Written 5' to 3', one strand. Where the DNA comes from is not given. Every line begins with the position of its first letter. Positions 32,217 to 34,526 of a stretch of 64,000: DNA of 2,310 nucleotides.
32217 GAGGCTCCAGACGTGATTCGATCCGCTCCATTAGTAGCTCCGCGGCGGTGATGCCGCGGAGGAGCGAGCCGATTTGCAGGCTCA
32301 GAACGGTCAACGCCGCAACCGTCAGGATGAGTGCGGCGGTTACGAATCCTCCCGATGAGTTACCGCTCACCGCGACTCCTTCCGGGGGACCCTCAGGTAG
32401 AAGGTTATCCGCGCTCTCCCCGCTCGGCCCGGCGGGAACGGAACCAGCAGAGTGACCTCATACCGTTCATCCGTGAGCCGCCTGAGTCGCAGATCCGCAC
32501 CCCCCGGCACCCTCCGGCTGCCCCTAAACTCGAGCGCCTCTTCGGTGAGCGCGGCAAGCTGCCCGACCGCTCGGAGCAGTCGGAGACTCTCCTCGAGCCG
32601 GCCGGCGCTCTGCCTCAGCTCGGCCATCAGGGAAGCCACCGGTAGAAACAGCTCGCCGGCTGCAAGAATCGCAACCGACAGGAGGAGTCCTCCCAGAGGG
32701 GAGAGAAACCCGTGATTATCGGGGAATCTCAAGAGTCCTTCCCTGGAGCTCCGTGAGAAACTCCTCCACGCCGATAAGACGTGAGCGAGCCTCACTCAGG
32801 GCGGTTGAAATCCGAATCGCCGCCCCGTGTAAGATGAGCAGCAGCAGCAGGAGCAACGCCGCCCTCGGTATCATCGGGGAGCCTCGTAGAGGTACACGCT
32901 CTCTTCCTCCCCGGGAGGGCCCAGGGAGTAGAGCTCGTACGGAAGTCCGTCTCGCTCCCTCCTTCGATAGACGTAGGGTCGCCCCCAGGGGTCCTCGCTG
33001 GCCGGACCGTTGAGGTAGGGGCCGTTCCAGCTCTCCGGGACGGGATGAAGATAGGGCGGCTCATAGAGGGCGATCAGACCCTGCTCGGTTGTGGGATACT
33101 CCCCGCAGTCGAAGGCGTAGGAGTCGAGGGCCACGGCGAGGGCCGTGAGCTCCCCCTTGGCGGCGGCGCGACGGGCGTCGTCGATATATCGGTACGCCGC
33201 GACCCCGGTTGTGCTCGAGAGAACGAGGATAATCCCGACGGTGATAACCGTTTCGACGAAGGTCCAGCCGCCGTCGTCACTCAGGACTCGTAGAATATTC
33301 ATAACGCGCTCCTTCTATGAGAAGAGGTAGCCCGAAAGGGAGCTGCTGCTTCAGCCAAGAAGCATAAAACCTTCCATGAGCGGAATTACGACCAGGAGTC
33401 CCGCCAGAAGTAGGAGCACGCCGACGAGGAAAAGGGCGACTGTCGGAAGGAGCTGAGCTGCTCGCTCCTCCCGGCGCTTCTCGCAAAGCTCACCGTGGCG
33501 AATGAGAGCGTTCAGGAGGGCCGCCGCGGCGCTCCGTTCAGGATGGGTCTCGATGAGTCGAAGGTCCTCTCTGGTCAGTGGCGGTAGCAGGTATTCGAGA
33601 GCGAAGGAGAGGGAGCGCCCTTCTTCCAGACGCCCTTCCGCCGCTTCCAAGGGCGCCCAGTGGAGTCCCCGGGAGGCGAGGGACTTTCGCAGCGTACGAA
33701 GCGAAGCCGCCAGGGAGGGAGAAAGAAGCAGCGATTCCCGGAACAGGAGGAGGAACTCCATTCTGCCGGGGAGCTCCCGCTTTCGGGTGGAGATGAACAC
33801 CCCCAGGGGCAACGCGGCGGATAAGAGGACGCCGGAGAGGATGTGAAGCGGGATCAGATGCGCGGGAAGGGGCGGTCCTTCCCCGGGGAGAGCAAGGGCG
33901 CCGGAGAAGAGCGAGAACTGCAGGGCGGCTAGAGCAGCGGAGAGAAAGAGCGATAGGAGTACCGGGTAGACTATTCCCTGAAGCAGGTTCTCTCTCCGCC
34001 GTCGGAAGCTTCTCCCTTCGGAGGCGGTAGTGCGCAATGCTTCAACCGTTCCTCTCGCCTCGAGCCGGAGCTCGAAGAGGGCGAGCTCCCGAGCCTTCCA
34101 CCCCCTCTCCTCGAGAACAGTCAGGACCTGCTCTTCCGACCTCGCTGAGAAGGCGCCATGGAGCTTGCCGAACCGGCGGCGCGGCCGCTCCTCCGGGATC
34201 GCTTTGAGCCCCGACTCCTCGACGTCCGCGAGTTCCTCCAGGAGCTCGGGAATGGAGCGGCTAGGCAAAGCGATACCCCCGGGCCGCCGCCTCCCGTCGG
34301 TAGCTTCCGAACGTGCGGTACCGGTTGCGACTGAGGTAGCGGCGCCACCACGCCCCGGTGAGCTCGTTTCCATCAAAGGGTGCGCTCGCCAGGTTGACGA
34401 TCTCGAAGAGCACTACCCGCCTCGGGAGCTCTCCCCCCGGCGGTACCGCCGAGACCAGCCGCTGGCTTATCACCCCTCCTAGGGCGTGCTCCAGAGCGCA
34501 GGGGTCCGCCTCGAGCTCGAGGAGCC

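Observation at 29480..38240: Compact, highly divergent T2SS/type-IV-filament-like operon of 12-13 translationally coupled genes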

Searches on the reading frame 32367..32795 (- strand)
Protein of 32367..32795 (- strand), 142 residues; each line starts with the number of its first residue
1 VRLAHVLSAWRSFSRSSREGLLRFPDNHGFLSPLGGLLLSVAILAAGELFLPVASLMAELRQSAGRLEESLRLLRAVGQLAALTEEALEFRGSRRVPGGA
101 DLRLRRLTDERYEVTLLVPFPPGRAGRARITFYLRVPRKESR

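Call 3: search_protein_families(library=pfam, max_evalue=0.1, proteins=[window:32367-32795:-])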
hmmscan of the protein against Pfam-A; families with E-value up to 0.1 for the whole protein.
window:32367-32795:- (142 aa): 0 families

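Call 4: search_protein_families(library=ncbifam, max_evalue=0.1, proteins=[window:32367-32795:-])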
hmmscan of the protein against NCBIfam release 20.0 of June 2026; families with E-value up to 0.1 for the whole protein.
window:32367-32795:- (142 aa): 0 families

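Call 65: search_protein_families(library=pfam, max_evalue=10, proteins=[window:32367-32732:-])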
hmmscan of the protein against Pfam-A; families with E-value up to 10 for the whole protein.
window:32367-32732:- (121 aa): 0 families

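Call 90: search_solved_structures(query=A11, max_evalue=10)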
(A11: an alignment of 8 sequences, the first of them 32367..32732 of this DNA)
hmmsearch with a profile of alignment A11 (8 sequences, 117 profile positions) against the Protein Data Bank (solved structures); distinct sequences matched with E-value up to 10: 6.
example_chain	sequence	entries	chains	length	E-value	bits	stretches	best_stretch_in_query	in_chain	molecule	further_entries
2oz4_A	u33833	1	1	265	0.5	13.6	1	54-107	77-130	Intercellular adhesion molecule 1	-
1p53_A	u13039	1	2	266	0.51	13.6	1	54-107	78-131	Intercellular adhesion molecule-1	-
1tkn_A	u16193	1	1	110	0.59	13.4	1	34-67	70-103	Amyloid beta A4 protein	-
7bg7_B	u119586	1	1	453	0.76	13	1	54-107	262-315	Intercellular adhesion molecule 1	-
1z7z_I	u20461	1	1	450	0.76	13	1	54-107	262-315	Intercellular adhesion molecule-1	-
1wpp_A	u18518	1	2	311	0.95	12.7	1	15-92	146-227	Probable manganese-dependent inorganic pyrophosphatase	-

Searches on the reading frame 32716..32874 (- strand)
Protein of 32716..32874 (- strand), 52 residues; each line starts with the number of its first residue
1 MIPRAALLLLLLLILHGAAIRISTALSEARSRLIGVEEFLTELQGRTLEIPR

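Call 65: search_protein_families(library=pfam, max_evalue=10, proteins=[window:32716-32874:-])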
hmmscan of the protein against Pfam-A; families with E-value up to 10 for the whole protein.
window:32716-32874:- (52 aa): 0 families
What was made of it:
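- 32716..32874 (-): Gene E: a 52-aa protein consisting of an N-terminal membrane helix and an amphipathic helix. No Gly is conserved before the helix. It has no family hit (call 65).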

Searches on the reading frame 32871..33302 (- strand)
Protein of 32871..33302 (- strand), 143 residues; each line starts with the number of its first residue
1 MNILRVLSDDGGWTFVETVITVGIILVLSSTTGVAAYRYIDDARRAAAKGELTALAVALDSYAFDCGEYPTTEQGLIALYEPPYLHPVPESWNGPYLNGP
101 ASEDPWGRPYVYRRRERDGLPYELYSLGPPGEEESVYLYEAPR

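Call 3: search_protein_families(library=pfam, max_evalue=0.1, proteins=[window:32871-33302:-])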
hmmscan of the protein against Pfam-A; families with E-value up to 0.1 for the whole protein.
window:32871-33302:- (143 aa): 2 families
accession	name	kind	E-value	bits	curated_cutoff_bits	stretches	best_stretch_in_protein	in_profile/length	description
PF08334.16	T2SSG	-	1.5e-24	86.6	21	1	39-134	5-97/108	Type II secretion system (T2SS), protein G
PF16732.10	ComP_DUS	-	0.0028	18.9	27.3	1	38-73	5-41/87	Type IV minor pilin ComP, DNA uptake sequence receptor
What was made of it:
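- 32871..33302 (-): Gene D: the major pseudopilin GspG (prepilin DDGG|WTFVE, with Trp at +1). T2SSG scores 87 bits (call 3).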

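Call 4: search_protein_families(library=ncbifam, max_evalue=0.1, proteins=[window:32871-33302:-])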
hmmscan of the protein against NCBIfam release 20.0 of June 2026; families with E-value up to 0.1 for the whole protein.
window:32871-33302:- (143 aa): 2 families
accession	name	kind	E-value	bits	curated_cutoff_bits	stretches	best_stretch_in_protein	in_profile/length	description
TIGR01710.1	typeII_sec_gspG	equivalog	6.2e-26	91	88.85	1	12-133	2-121/134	type II secretion system major pseudopilin GspG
NF007862.0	PRK10574.1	equivalog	0.028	14.5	138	1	10-68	4-62/145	prepilin peptidase-dependent pilin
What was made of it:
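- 32871..33302 (-): TIGR01710 scores 91 bits against a cut-off of 88.85 (call 4).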

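Call 87: find_related_loci(query=A14, collection=metagenome_contigs, flank=8000)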
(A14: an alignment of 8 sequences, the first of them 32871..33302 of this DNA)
Query A14 (143 aa) in metagenome_contigs; peptide patterns used: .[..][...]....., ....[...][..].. (x = any residue, [..] = any of these).
600 stretches matched a pattern (row limit reached: there are more); 454 encode a relative of the query (tblastn E <= 1e-3); the best 80 are kept; 80 distinct loci.
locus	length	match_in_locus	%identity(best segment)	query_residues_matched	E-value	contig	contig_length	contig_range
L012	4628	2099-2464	48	10-131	1e-36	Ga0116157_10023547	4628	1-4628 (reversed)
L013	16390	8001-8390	41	1-132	3e-29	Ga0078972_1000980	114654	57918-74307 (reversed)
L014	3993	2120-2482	44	12-134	2e-27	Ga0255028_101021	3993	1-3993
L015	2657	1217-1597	41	13-134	3e-26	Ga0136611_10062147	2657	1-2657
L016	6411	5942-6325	41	12-134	1e-25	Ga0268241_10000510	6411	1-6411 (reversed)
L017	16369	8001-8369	40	11-132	2e-25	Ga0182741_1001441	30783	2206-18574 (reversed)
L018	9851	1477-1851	40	12-135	3e-25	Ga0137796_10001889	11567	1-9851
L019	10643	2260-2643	41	5-135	3e-25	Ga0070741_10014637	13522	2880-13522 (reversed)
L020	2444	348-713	42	12-132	3e-25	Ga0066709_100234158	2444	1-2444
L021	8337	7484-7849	42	12-132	4e-25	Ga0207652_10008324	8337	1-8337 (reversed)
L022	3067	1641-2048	41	12-142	5e-25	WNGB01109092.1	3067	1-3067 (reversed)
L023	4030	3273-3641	38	12-133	3e-24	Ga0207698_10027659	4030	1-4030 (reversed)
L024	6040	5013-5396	35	4-133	4e-24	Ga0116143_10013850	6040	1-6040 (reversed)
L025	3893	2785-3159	39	5-133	7e-24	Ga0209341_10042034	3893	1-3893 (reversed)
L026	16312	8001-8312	42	9-113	7e-24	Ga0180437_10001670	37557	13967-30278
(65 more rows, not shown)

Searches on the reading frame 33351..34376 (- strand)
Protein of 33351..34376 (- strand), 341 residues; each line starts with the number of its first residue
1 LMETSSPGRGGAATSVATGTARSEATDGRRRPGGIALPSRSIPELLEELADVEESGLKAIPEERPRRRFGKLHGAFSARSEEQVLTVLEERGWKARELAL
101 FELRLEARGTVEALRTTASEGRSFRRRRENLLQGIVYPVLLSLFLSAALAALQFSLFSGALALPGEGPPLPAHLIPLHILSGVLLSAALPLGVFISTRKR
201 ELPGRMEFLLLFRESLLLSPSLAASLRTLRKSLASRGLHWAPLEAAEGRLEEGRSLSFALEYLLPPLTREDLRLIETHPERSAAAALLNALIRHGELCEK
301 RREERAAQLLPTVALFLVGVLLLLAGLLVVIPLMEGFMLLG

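Call 3: search_protein_families(library=pfam, max_evalue=0.1, proteins=[window:33351-34376:-])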
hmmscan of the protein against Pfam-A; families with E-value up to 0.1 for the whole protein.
window:33351-34376:- (341 aa): 1 family
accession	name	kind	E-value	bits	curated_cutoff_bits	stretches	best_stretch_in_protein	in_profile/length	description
PF00482.28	T2SSF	-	0.00071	20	25.2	1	243-332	35-125/125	Type II secretion system (T2SS), protein F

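Call 4: search_protein_families(library=ncbifam, max_evalue=0.1, proteins=[window:33351-34376:-])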
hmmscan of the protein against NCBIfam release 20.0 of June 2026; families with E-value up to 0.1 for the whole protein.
window:33351-34376:- (341 aa): 1 family
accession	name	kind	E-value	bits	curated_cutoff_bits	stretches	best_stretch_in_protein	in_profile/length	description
NF041012.2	T4P_ComGB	equivalog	0.007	15.7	240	1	87-156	54-123/332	competence type IV pilus assembly protein ComGB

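Call 56: search_solved_structures(query=A8, max_evalue=10)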
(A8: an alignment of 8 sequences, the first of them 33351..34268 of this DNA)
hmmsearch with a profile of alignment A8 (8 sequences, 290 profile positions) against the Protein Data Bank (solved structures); distinct sequences matched with E-value up to 10: 2.
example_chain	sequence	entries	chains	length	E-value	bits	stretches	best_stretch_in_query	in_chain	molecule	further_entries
5jqz_A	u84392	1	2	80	1.1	11.7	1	29-76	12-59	De novo designed homotetramer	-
7npw_A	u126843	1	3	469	3.9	9.9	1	121-210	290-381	Excitatory amino acid transporter 1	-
